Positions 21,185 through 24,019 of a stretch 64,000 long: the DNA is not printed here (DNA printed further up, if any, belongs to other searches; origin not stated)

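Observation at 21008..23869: Coiled-coil protein plus 844-aa FtsK/HerA/T4CP-like NTPase with novel N-terminal domain: candidate uncharacterised two-gene system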

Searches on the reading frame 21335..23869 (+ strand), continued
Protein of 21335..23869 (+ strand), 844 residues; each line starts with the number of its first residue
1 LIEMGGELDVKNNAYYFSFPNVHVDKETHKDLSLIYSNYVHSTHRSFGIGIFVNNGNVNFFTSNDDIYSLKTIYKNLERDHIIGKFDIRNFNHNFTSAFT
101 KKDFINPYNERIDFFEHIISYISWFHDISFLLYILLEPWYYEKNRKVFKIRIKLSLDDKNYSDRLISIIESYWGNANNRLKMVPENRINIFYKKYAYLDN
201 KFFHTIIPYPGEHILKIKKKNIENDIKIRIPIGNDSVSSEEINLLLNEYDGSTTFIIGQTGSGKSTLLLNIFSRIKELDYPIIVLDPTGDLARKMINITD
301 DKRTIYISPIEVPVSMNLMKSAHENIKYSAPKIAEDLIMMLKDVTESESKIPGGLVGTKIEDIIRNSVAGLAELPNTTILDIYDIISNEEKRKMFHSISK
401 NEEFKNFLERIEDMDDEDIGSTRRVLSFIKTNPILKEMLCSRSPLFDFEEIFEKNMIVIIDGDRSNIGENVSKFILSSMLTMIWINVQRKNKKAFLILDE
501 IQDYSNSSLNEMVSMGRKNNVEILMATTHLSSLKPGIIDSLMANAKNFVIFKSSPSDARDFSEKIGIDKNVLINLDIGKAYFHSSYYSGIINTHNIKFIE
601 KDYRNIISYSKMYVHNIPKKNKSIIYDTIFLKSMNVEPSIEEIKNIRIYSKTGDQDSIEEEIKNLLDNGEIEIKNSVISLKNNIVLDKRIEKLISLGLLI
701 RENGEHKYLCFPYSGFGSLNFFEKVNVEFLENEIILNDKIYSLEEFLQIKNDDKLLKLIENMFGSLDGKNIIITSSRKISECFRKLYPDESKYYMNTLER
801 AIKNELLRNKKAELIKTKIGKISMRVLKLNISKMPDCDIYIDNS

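Call 34: find_encoding_contigs(protein=P0017, flank=8000, max_places=2)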
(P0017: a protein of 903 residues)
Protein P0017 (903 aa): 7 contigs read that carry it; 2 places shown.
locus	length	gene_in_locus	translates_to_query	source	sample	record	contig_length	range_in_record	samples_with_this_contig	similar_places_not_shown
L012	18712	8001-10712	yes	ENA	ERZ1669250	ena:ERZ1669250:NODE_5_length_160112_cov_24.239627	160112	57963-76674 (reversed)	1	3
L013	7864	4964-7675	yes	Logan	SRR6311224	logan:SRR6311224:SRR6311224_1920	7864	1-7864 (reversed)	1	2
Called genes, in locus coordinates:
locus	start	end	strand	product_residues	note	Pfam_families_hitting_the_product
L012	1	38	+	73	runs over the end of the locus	PF00584:SecE (faint)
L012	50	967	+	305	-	PF03439:Spt5-NGN, PF00467:KOW (weak)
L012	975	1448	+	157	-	PF03946:Ribosomal_L11_N, PF00298:Ribosomal_L11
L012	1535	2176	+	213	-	PF00687:Ribosomal_L1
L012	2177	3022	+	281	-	PF00466:Ribosomal_L10, PF17777:RL10P_insert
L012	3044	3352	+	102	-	PF00428:Ribosomal_60s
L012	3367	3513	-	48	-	-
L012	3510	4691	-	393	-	PF02441:Flavoprotein, PF04127:DFP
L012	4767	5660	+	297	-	PF01180:DHO_dh, PF00977:His_biosynth (faint), PF03060:NMO (weak), PF01207:Dus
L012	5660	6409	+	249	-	PF10418:DHODB_Fe-S_bind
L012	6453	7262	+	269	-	PF01040:UbiA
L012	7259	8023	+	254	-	PF01884:PcrB, PF00977:His_biosynth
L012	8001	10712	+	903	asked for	PF01935:DUF87 (weak)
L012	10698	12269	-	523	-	PF04851:ResIII, PF00270:DEAD, PF21210:RNA_helicase_helical, PF00271:Helicase_C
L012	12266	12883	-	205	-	PF01914:MarC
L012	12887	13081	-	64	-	-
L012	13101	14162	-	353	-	PF01663:Phosphodiest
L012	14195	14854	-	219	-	PF01973:MptE-like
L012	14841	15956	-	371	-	PF04123:DUF373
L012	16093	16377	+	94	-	PF01918:Alba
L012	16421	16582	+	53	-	-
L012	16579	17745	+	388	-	PF00464:SHMT, PF00155:Aminotran_1_2 (faint)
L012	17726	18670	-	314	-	PF02881:SRP54_N, PF13604:AAA_30, PF13245:AAA_19 (weak), PF00448:SRP54, PF13207:AAA_17 (weak)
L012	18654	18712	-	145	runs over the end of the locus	PF02996:Prefoldin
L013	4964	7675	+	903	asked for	PF01935:DUF87 (weak)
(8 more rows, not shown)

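Call 35: fold_search(model_id=the predicted structure, library=pdb)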
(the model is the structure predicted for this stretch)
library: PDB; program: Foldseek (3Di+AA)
matches with E <= 10: 1042; with E <= 0.001: 59
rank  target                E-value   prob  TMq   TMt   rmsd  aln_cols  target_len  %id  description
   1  4d2i_B                2.4e-10  1.00  0.25  0.43  13.5       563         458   12  Crystal structure of the HerA hexameric DNA translocase from Sulfolobus solfataricus bound to AMP-PNP (released 2014-12-03)
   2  4d2i_A                7.8e-10  1.00  0.26  0.44  13.3       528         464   13  Crystal structure of the HerA hexameric DNA translocase from Sulfolobus solfataricus bound to AMP-PNP (released 2014-12-03)
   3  9x1m_A                2.9e-09  1.00  0.24  0.33  16.9       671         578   10  The cryo-EM structure of HerA-NurA complex with AMPPNP and dsDNA from Thermococcus kodakarensis (released 2026-02-04)
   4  1e9s_E                3.2e-09  1.00  0.28  0.51   9.3       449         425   12  Bacterial conjugative coupling protein TrwBdeltaN70. Unbound monoclinic form. (released 2001-02-06)
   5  1gki_E                5.9e-09  1.00  0.27  0.49  10.0       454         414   11  Plasmid coupling protein TrwB in complex with ADP and Mg2+. (released 2002-05-16)
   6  1e9s_A                5.9e-09  1.00  0.27  0.49   9.8       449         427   12  Bacterial conjugative coupling protein TrwBdeltaN70. Unbound monoclinic form. (released 2001-02-06)
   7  1e9s_J                7.3e-09  1.00  0.29  0.52   8.8       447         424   12  Bacterial conjugative coupling protein TrwBdeltaN70. Unbound monoclinic form. (released 2001-02-06)
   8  1gl6_E                8.5e-09  1.00  0.28  0.52   9.4       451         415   12  Plasmid coupling protein TrwB in complex with the non-hydrolysable GTP analogue GDPNP (released 2002-05-16)
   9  1e9s_F                9.4e-09  1.00  0.27  0.49  10.1       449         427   12  Bacterial conjugative coupling protein TrwBdeltaN70. Unbound monoclinic form. (released 2001-02-06)
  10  1gki_B                9.4e-09  1.00  0.27  0.48  10.3       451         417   11  Plasmid coupling protein TrwB in complex with ADP and Mg2+. (released 2002-05-16)
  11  8xav_A                9.4e-09  1.00  0.21  0.29  19.0       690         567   12  Cryo-EM structure of an anti-phage defense complex (released 2024-06-05)
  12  1e9s_L                1.2e-08  1.00  0.28  0.52   8.7       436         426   13  Bacterial conjugative coupling protein TrwBdeltaN70. Unbound monoclinic form. (released 2001-02-06)
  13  1e9s_B                1.6e-08  1.00  0.28  0.52   8.6       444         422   12  Bacterial conjugative coupling protein TrwBdeltaN70. Unbound monoclinic form. (released 2001-02-06)
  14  1e9s_M                1.7e-08  1.00  0.27  0.49   9.5       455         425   12  Bacterial conjugative coupling protein TrwBdeltaN70. Unbound monoclinic form. (released 2001-02-06)
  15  1gl6_B                1.8e-08  1.00  0.28  0.51   8.2       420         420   13  Plasmid coupling protein TrwB in complex with the non-hydrolysable GTP analogue GDPNP (released 2002-05-16)
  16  1e9s_H                1.9e-08  1.00  0.28  0.50   9.5       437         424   12  Bacterial conjugative coupling protein TrwBdeltaN70. Unbound monoclinic form. (released 2001-02-06)
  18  1e9s_I                2.1e-08  1.00  0.30  0.53  12.0       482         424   13  Bacterial conjugative coupling protein TrwBdeltaN70. Unbound monoclinic form. (released 2001-02-06)
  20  1e9s_K                2.4e-08  1.00  0.28  0.52   8.6       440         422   13  Bacterial conjugative coupling protein TrwBdeltaN70. Unbound monoclinic form. (released 2001-02-06)
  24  1e9s_G                2.9e-08  1.00  0.26  0.48   9.7       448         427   13  Bacterial conjugative coupling protein TrwBdeltaN70. Unbound monoclinic form. (released 2001-02-06)
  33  1e9s_D                9.2e-08  1.00  0.25  0.46  10.4       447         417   12  Bacterial conjugative coupling protein TrwBdeltaN70. Unbound monoclinic form. (released 2001-02-06)
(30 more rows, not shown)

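Call 49: list_cluster_members(proteins=[P0026, P0027, P0028, P0031, P0032, P0034, P0035, P0036, P0037, P0039])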
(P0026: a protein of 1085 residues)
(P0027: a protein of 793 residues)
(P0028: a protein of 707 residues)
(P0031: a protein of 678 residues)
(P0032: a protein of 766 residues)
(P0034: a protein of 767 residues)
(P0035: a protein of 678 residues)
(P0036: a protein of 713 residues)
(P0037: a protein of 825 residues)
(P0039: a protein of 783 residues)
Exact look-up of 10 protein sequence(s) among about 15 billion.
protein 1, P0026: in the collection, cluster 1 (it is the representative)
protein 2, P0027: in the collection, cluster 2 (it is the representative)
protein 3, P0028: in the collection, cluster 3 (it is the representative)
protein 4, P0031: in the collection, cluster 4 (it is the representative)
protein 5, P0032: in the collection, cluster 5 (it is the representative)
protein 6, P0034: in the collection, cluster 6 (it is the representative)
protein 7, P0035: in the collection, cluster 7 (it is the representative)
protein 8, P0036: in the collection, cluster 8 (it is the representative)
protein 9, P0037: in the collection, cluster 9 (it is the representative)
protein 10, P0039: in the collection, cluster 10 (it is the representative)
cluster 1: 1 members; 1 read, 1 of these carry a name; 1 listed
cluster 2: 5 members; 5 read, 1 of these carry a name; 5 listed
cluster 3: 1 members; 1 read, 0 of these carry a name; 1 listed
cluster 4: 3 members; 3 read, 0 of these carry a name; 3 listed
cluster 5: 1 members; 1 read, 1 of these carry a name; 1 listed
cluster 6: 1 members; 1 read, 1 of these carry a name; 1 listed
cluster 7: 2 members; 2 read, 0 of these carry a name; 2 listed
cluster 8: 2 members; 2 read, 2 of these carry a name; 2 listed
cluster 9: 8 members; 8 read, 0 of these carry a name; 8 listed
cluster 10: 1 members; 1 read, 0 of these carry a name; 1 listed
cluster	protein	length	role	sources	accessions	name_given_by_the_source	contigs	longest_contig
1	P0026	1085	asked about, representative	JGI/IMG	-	hypothetical protein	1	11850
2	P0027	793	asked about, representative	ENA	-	-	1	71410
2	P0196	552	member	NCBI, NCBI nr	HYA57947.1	MAG TPA: hypothetical protein VEH57_05750 [Thermoplasmata archaeon] | hypothetical protein [Thermoplasmata archaeon]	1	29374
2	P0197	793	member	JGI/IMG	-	-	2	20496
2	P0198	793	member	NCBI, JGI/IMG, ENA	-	-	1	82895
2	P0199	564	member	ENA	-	-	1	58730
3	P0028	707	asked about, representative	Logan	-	-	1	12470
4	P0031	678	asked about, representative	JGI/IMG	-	-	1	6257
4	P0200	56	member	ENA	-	-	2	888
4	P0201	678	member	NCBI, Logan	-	-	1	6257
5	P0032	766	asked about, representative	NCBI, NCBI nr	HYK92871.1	MAG TPA: DUF87 domain-containing protein [Thermoplasmata archaeon] | DUF87 domain-containing protein [Thermoplasmata archaeon]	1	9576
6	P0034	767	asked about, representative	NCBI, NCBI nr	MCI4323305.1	MAG: DUF87 domain-containing protein [Thermoplasmata archaeon] | DUF87 domain-containing protein [Thermoplasmata archaeon]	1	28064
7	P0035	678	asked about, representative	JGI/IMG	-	-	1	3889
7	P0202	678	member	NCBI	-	-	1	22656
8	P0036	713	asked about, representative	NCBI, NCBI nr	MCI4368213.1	MAG: DUF87 domain-containing protein, partial [Thermoplasmata archaeon] | DUF87 domain-containing protein [Thermoplasmata archaeon]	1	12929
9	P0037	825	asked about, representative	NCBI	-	-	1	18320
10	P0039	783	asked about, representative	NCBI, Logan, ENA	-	-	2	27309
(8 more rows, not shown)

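Call 53: find_encoding_contigs(protein=P0027, flank=6000, max_places=1)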
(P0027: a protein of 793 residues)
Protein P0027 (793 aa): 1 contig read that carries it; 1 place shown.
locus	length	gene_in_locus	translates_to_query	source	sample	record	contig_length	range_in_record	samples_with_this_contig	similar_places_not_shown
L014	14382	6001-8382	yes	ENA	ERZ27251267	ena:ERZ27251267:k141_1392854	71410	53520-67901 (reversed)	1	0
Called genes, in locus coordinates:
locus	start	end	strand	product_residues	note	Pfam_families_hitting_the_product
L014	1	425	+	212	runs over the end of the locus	PF00687:Ribosomal_L1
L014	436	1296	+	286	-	PF00466:Ribosomal_L10, PF17777:RL10P_insert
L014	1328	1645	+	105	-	PF00428:Ribosomal_60s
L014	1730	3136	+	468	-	PF13230:GATase_4, PF13522:GATase_6, PF13537:GATase_7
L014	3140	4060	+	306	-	PF01798:Nop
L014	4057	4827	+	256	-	PF01269:Fibrillarin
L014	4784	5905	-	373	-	PF01926:MMR_HSR1, PF02421:FeoB_N, PF16897:MMR_HSR1_Xtn, PF02824:TGS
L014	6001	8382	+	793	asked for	PF13191:AAA_16 (faint), PF13401:AAA_22 (faint)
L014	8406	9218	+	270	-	PF13481:AAA_25 (weak), PF06745:ATPase, PF23442:DUF7125 (weak)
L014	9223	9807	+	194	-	PF06745:ATPase (weak)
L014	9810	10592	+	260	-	PF06745:ATPase, PF23442:DUF7125 (faint)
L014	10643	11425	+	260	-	PF09754:PAC2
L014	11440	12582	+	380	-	PF02636:Methyltransf_28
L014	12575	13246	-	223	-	-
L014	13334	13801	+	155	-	PF01751:Toprim, PF13662:Toprim_4 (weak)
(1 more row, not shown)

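Call 54: find_encoding_contigs(protein=P0192, flank=6000, max_places=1)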
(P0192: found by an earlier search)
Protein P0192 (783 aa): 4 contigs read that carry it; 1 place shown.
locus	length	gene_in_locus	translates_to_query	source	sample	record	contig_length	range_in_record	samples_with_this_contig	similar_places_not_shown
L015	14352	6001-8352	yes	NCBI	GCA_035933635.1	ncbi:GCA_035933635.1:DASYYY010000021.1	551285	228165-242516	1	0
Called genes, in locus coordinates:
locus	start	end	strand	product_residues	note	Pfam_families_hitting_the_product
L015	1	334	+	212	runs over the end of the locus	PF00687:Ribosomal_L1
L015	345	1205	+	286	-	PF00466:Ribosomal_L10, PF17777:RL10P_insert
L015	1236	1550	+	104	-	PF00428:Ribosomal_60s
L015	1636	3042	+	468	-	PF13230:GATase_4, PF13522:GATase_6, PF13537:GATase_7, PF00156:Pribosyltran (weak)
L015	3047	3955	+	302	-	PF01798:Nop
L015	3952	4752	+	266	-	PF01269:Fibrillarin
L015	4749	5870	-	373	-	PF01926:MMR_HSR1, PF02421:FeoB_N, PF16897:MMR_HSR1_Xtn, PF02824:TGS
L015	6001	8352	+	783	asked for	PF01935:DUF87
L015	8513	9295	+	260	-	PF13481:AAA_25, PF06745:ATPase, PF23442:DUF7125 (weak)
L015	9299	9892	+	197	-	-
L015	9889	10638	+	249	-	PF23442:DUF7125 (faint), PF06745:ATPase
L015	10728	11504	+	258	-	PF09754:PAC2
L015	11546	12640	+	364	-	PF02636:Methyltransf_28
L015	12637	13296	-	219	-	-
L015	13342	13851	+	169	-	PF01751:Toprim (weak), PF13662:Toprim_4 (weak)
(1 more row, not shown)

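Call 58: find_encoding_contigs(protein=P0020, flank=6000, max_places=2)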
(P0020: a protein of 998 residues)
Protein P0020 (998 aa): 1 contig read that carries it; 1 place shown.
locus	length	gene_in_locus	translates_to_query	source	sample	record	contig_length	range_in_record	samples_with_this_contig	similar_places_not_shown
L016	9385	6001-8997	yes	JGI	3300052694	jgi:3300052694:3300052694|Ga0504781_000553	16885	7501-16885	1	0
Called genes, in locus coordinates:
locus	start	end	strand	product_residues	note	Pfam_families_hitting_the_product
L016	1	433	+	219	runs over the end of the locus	PF00730:HhH-GPD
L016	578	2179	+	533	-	PF03483:B3_4, PF03484:B5, PF17759:tRNA_synthFbeta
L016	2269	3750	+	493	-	PF02142:MGS, PF01808:AICARFT_IMPCHas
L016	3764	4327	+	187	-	PF00596:Aldolase_II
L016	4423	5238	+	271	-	PF01040:UbiA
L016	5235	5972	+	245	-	PF01884:PcrB, PF00977:His_biosynth (weak)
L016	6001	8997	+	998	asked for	PF01935:DUF87 (faint)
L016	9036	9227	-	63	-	PF04264:YceI (weak)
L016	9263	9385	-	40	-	?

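Call 67: search_dna_similar(query=window:21344-23866:+, collection=phages, mode=protein, max_evalue=0.01, max_rows=25)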
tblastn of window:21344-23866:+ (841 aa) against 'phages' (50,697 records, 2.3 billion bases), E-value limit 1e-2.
Records with a match: 2; places in all: 2; records where one place covers at least 80% of the query: 0.
Best place of each record, by identity: <60% 2.
By first word of the organism name: Bacillus 2.
By host as written in the record: Bacillus megaterium str. ATCC 43725 2.
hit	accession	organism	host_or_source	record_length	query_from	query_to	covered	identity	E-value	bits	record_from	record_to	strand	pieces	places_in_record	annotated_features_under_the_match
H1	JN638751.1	Bacillus phage G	Bacillus megaterium str. ATCC 43725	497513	234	561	39%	19.7%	6e-4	50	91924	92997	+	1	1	156: gp156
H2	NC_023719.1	Bacillus phage G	Bacillus megaterium str. ATCC 43725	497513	234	561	39%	19.7%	6e-4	50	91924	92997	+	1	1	156: gp156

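Call 68: get_annotated_region(hit=H1, flank=8000)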
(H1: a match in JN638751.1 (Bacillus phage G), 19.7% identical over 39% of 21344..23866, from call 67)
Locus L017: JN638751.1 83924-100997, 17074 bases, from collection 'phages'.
description: Bacillus phage G, complete genome.
organism: Bacillus phage G (NCBI taxid 2884420)
taxonomy: Viruses; Duplodnaviria; Heunggongvirae; Uroviricota; Caudoviricetes; Donellivirus; Donellivirus gee
host: Bacillus megaterium str. ATCC 43725; source: soil; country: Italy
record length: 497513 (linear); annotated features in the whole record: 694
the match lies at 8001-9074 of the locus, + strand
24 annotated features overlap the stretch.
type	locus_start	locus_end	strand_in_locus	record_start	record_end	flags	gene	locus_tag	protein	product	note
CDS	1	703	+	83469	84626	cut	144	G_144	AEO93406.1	gp144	-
CDS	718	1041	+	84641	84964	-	145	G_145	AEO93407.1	gp145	-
CDS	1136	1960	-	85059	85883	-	146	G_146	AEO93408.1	gp146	27.3 in phage SPO1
CDS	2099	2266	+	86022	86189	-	147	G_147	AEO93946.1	gp147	-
CDS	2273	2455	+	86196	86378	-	148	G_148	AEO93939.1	gp148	-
CDS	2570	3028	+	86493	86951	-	149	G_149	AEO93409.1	gp149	-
CDS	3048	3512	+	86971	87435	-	150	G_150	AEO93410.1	gp150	-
CDS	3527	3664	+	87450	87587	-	151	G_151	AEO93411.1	gp151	-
CDS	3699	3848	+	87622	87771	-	152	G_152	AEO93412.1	gp152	-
CDS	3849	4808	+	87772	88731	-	153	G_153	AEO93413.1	gp153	-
CDS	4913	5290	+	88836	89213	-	154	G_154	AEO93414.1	gp154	-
CDS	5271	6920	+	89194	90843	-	155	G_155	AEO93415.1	gp155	type IV secretory pathway protein; VirB-like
CDS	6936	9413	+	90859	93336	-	156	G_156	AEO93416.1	gp156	ATP-binding/permase; MsbA-like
CDS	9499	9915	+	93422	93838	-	157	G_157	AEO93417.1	gp157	HNH endouclease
CDS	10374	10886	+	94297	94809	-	158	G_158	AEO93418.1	gp158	-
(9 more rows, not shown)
